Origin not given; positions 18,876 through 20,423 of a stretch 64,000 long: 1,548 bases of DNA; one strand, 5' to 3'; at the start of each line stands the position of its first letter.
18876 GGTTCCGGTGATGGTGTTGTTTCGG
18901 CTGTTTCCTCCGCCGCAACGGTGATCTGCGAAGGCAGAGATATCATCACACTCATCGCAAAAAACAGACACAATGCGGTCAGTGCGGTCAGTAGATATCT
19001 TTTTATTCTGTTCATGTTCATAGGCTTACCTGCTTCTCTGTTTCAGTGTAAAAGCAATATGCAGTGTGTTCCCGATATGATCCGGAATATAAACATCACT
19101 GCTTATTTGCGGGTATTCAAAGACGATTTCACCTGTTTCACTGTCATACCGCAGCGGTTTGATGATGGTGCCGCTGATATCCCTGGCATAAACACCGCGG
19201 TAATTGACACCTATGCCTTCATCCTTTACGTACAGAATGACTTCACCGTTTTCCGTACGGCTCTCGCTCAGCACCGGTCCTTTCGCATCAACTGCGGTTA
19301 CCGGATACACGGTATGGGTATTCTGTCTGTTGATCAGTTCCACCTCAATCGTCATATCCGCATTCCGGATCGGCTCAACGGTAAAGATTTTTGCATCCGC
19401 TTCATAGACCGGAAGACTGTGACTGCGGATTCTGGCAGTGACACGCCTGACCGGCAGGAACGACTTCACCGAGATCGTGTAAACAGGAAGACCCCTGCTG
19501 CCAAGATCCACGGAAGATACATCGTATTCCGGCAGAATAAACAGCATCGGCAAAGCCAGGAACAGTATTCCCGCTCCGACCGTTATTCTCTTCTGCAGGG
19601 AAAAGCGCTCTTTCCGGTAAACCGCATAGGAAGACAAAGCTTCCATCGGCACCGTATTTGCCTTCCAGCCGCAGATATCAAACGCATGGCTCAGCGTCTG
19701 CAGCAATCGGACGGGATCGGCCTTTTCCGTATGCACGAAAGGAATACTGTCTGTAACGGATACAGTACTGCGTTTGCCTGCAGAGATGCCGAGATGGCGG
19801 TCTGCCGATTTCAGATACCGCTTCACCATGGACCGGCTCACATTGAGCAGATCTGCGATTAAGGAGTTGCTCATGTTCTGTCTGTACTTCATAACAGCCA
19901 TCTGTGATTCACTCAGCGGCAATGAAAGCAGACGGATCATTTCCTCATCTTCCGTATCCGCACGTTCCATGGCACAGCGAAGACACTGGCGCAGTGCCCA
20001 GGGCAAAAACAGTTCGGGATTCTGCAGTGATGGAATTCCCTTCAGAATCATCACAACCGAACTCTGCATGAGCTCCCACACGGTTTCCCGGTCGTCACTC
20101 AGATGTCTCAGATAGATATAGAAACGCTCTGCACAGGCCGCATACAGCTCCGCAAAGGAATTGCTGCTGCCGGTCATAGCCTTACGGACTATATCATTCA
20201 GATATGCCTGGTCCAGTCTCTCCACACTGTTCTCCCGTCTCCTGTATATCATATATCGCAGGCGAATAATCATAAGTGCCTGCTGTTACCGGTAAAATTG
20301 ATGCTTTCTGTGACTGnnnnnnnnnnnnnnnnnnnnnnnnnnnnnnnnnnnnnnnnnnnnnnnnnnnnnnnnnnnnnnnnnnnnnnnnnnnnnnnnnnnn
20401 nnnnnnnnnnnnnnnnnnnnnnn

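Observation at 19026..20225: One-component ECF-sigma-like protein with TM helix and extracellular domain; very short sigma2-sigma4 linker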

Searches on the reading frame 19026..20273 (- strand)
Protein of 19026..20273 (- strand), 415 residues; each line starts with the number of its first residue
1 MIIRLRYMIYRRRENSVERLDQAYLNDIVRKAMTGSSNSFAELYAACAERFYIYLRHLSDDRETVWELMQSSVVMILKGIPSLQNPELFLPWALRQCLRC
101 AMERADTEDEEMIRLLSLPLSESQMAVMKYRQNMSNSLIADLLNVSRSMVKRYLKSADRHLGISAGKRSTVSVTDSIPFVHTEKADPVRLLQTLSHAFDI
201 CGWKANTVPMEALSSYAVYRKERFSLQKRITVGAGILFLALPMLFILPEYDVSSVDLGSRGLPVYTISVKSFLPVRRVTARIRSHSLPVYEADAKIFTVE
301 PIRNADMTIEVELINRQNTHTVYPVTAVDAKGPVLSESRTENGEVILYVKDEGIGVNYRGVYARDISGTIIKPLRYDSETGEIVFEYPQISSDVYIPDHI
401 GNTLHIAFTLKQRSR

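Call 3: search_protein_families(library=pfam, proteins=[window:19026-20273:-], max_evalue=10)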
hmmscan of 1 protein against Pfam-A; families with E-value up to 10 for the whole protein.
window:19026-20273:- (415 aa): 12 families
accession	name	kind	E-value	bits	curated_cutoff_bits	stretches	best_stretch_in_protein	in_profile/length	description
PF13613.12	HTH_Tnp_4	-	0.00086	19.3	27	1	126-155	12-41/53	Helix-turn-helix of DDE superfamily endonuclease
PF08281.18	Sigma70_r4_2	-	0.0021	18.1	25.7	1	117-157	10-50/54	Sigma-70, region 4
PF08279.18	HTH_11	-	0.011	16.1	25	1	128-156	10-38/55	HTH domain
PF00196.25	GerE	-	0.037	14.1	23.5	1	119-163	2-47/57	Bacterial regulatory proteins, luxR family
PF02796.21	HTH_7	-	0.042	14.4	23.8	1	130-155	18-43/45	Helix-turn-helix domain of resolvase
PF13518.12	HTH_28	-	0.043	14.3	25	1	126-155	5-34/52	Helix-turn-helix domain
PF13412.12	HTH_24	-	0.082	12.9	21.9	1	133-155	17-39/48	Winged helix-turn-helix DNA-binding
PF04545.22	Sigma70_r4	-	0.091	12.7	24.1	1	124-159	11-46/50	Sigma-70, region 4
PF08494.16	DEAD_assoc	-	0.12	12.7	23.5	1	15-104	76-162/191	DEAD/H associated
PF13384.12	HTH_23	-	0.12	12.7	24.6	1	126-155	10-39/50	Homeodomain-like domain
PF13545.12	HTH_Crp_2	-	0.13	12.7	27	1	129-157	18-46/70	Crp-like helix-turn-helix domain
PF01381.28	HTH_3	-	0.16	12.5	23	1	129-156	3-32/55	Helix-turn-helix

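Call 4: search_protein_families(library=ncbifam, proteins=[window:19026-20273:-], max_evalue=10)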
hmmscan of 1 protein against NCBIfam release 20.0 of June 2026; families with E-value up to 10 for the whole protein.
window:19026-20273:- (415 aa): 18 families
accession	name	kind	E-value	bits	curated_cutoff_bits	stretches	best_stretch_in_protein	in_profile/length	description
TIGR02954.1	Sig70_famx3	hypoth_equivalog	1.2e-08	34.8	188.5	2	27-103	5-81/170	RNA polymerase sigma-70 factor, TIGR02954 family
NF009171.0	PRK12518.1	equivalog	3.9e-07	30.1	208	1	26-104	15-92/191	RNA polymerase sigma factor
TIGR02985.1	Sig70_bacteroi1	subfamily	3.2e-06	27.5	126.4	2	102-161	99-158/162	RNA polymerase sigma-70 factor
TIGR02937.1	sigma70-ECF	superfamily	3.2e-06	26.9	42.9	1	116-160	116-160/165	sigma-70 family RNA polymerase sigma factor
TIGR02983.1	SigE-fam_strep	subfamily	0.00011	22.2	141.55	1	109-164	101-157/162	SigE family RNA polymerase sigma factor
TIGR02989.1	Sig-70_gvs1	subfamily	0.00067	19.6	124.55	1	39-94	2-57/158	RNA polymerase sigma-70 factor, Rhodopirellula/Verrucomicrobium family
NF005385.0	PRK06930.1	subfamily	0.0023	17.7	136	1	115-161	112-158/170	positive control sigma-like factor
TIGR02952.1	Sig70_famx2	equivalog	0.0025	17.7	206.45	2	127-184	52-109/170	ECF subfamily RNA polymerase sigma factor, BldN family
NF053881.1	TransRegDeoRBac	equivalog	0.0054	16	420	1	125-159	12-46/311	DNA-binding transcriptional repressor DeoR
NF009166.1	PRK12513.1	equivalog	0.0066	16.2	206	1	32-94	16-78/193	RNA polymerase sigma factor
NF033546.1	transpos_IS21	equivalog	0.012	15.2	160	1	128-166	3-33/294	IS21 family transposase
NF007216.0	PRK09638.1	equivalog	0.013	15.3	194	1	27-144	7-122/180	RNA polymerase sigma factor SigY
NF009195.0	PRK12543.1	subfamily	0.014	14.9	197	1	23-93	5-75/192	RNA polymerase sigma factor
TIGR02950.1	SigM_subfam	subfamily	0.019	14.8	147.95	1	41-92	3-53/159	RNA polymerase sigma factor, SigM family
NF003057.0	PRK03975.1-5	subfamily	0.034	13.8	168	1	120-159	6-46/134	putative transcriptional regulator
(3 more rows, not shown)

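Call 6: find_homologous_proteins(query=window:19026-20225:-, max_evalue=0.001)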
Query window:19026-20225:- (399 aa): 181 proteins with E <= 0.001 among 4073 candidates; the best 120 are listed.
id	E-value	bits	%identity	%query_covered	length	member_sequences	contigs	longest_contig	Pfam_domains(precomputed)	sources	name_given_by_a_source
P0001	5.5e-258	873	99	100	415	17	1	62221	-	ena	-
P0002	1.0e-114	402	49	99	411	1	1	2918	PF04545.23,PF08281.19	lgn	-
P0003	9.5e-108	379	49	100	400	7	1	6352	-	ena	-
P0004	6.6e-107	376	48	99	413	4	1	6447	PF04545.23,PF08281.19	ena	-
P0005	2.1e-106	374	50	99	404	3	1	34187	PF04545.23,PF08281.19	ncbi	-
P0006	2.2e-106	374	46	99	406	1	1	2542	PF04545.23,PF08281.19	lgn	-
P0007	6.5e-106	373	49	99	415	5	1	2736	PF04545.23,PF08281.19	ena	-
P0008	8.5e-106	372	47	98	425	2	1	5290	PF08281.19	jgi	-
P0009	2.3e-105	371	47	99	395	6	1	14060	PF08281.19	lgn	-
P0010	5.9e-105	369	46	99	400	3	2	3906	PF04545.23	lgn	-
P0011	1.8e-104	368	48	99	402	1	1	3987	PF08281.19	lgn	-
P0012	2.1e-104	368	47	99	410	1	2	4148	PF08281.19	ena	-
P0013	2.1e-104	368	47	99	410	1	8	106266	PF08281.19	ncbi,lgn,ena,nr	ncbi:MAG: sigma-70 family RNA polymerase sigma factor [Mogibacterium sp.]|nr:sigma-70 family RNA pol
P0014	3.2e-104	367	47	99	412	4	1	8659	-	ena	-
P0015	5.9e-104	366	46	99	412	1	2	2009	-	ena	-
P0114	6.2e-94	333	45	99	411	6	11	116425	PF04545.23,PF08281.19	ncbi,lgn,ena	-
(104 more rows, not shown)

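Call 11: find_encoding_contigs(protein=P0114, flank=10000, max_places=2)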
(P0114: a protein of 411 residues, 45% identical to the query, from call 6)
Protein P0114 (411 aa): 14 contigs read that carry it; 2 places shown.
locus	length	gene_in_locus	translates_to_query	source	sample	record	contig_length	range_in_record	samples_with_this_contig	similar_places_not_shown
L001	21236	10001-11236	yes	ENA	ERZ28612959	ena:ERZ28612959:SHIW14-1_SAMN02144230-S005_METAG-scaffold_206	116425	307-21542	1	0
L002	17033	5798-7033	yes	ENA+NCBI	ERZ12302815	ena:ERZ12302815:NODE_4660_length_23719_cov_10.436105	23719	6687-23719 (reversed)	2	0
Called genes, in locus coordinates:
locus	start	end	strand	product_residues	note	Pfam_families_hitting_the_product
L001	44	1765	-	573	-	PF20446:ABC_N, PF09818:ABC_ATPase, PF21117:MRB1590_C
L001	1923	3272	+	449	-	PF02878:PGM_PMM_I, PF02879:PGM_PMM_II, PF02880:PGM_PMM_III, PF00408:PGM_PMM_IV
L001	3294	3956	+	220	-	PF00132:Hexapep (faint), PF25084:LbH_EIF2B, PF25087:GMPPB_C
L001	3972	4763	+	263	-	PF01182:Glucosamine_iso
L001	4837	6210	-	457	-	PF00512:HisKA, PF02518:HATPase_c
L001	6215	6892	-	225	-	PF00072:Response_reg, PF00486:Trans_reg_C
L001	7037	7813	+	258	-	PF09359:VTC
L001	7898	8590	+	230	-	PF16316:DUF4956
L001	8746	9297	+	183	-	PF10502:Peptidase_S26, PF00717:Peptidase_S24 (weak)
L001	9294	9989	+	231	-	PF00990:GGDEF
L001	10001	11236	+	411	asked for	PF04545:Sigma70_r4 (weak), PF08281:Sigma70_r4_2 (weak)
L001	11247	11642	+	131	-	-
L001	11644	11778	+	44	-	-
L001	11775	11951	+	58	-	-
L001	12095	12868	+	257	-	PF00106:adh_short, PF01370:Epimerase, PF08659:KR, PF13561:adh_short_C2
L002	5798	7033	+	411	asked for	PF04545:Sigma70_r4 (weak), PF08281:Sigma70_r4_2 (weak)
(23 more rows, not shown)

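Call 12: find_encoding_contigs(protein=P0013, flank=10000, max_places=2)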
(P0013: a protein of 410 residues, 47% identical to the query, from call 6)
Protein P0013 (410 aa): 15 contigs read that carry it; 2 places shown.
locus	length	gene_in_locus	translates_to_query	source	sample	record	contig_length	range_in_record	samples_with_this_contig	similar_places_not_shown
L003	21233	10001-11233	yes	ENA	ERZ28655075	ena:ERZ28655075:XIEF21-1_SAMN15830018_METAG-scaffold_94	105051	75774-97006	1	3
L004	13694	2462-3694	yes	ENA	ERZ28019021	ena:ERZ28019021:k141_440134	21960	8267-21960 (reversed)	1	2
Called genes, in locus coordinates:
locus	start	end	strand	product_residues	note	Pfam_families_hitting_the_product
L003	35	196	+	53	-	-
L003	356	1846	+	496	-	PF21910:GH85_C (faint), PF00041:fn3 (weak), PF00877:NLPC_P60 (weak)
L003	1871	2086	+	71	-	-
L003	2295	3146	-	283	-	-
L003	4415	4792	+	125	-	PF00392:GntR, PF13730:HTH_36 (weak)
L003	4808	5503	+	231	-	PF00005:ABC_tran, PF13304:AAA_21 (weak)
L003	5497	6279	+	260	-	-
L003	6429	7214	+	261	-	PF02146:SIR2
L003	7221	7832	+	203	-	PF10502:Peptidase_S26 (weak)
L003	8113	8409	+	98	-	-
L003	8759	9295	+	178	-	PF10502:Peptidase_S26, PF00717:Peptidase_S24 (weak)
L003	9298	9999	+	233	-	PF00990:GGDEF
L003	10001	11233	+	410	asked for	PF08281:Sigma70_r4_2 (weak)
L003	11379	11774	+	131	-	-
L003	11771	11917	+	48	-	-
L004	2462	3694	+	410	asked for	PF08281:Sigma70_r4_2 (weak)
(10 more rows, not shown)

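Call 14: find_related_loci(query=A2, collection=genome_contigs, flank=10000)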
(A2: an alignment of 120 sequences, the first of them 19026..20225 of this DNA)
Query A2 (399 aa) in genome_contigs; peptide patterns used: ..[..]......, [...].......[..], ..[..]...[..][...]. (x = any residue, [..] = any of these).
204 stretches matched a pattern; 118 encode a relative of the query (tblastn E <= 1e-3); the best 80 are kept; 80 distinct loci.
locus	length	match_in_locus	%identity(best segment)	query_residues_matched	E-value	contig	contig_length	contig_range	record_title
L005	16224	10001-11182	48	1-394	2e-114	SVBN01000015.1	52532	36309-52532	MAG: Erysipelotrichaceae bacterium isolate SIG229 NODE_14796_length_52532_cov_2.280813, whole genome shotgun sequence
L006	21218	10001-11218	47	1-396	4e-113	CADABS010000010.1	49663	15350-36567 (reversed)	MAG: uncultured Erysipelotrichaceae bacterium isolate RUG13150 genome assembly, contig: RUG13150_asm_10, whole genome sh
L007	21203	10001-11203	46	1-395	7e-111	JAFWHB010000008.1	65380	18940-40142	MAG: Mogibacterium sp. isolate RGIG5733 Sheep_Ileum-1__c40655, whole genome shotgun sequence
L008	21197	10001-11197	46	1-391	1e-107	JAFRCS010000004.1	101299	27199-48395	MAG: Mogibacterium sp. isolate RGIG2376 Goat_Ileum-3__c20, whole genome shotgun sequence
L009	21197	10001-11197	46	1-391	1e-107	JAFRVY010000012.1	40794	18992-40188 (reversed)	MAG: Bacillota bacterium isolate RGIG2847 Goat_Omasum.Co__c209672, whole genome shotgun sequence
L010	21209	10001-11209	45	1-395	5e-107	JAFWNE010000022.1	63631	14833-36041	MAG: Mogibacterium sp. isolate RGIG5892 Sheep_Jejunum-4__c136830, whole genome shotgun sequence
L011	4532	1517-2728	45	1-395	3e-106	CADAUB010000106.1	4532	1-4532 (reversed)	MAG: uncultured Clostridiales bacterium isolate RUG13623 genome assembly, contig: RUG13623_asm_106, whole genome shotgun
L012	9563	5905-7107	48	1-396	2e-105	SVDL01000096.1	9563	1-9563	MAG: Lachnospiraceae bacterium isolate SIG279 NODE_15696_length_9563_cov_4.798440, whole genome shotgun sequence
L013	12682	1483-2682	44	1-391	1e-104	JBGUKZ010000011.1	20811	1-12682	MAG: Anaerovoracaceae bacterium isolate ruminal_MAG_269 ruminal_MAG_269_contig_0011, whole genome shotgun sequence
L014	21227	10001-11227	44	1-395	3e-104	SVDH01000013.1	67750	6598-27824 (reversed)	MAG: Lachnospiraceae bacterium isolate SIG275 NODE_604_length_67750_cov_5.421054, whole genome shotgun sequence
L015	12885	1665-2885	46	1-395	2e-103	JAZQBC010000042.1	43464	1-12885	MAG: Anaerovoracaceae bacterium isolate T1900044642_TS20190108.MAGScoT_cleanbin_000008 SGB_1276_k141_1728564, whole geno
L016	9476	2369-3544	46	1-390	4e-103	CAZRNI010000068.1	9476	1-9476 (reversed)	MAG TPA_asm: uncultured Eubacterium sp. isolate SRP278969_co1_437 genome assembly, contig: NODE_10905_length_9476_cov_5.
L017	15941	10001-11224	44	1-395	4e-102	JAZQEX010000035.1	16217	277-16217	MAG: Eubacterium sp. isolate T1900044633_TS20190099.MAGScoT_cleanbin_000044 SGB_1096_k141_728742, whole genome shotgun s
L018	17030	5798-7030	45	1-395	5e-102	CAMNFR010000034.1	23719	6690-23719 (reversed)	MAG: uncultured Lachnospiraceae bacterium isolate SRR873597_bin.114_metaWRAP_v1.3_MAG genome assembly, contig: NODE.4660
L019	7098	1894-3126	46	1-395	6e-102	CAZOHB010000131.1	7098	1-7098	MAG TPA_asm: uncultured Parasporobacterium sp. isolate SRP278969_co2_691 genome assembly, contig: NODE_15104_length_7098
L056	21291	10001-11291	37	1-395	7e-60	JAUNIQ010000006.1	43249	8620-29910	MAG: Bacillota bacterium isolate S28M_St_metabat_84 NODE_564_length_43249_cov_6.825994, whole genome shotgun sequence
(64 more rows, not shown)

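Call 17: predict_structure(alignment_id=A2)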
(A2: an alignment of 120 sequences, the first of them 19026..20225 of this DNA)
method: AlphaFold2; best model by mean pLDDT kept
length: 399 residues; sequences in the alignment: 120
mean_pLDDT: 90.2   pTM: 0.61
mean pLDDT of the five models: 90.2, 89.9, 89.5, 89.0, 88.5
residues with pLDDT >= 90: 296; 70-90: 77; 50-70: 24; < 50: 2
segments of 3 or more residues with pLDDT < 50: none
pLDDT, mean of each block of 10 residues (from residue 1): 86 96 95 96 95 98 97 98 95 89 97 94 95 96 82 56 73 96 94 82 74 90 86 91 83 95 96 95 93 96 95 82 95 87 95 96 95 94 88 73
secondary structure, 60 per line:
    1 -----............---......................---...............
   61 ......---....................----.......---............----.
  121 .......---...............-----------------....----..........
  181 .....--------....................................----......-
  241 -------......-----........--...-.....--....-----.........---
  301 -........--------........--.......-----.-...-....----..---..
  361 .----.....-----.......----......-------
elements in order: H6-17 H21-42 H46-66 H70-89 H94-100 H104-115 H120-127 H131-145 H163-166 H171-185 H194-229 E234-239 E248-253 E259-266 E269-271 E273-277 E280-283 E289-297 E302-309 E318-325 E328-334 E346-349 E359-361 E366-370 E376-382 E387-392
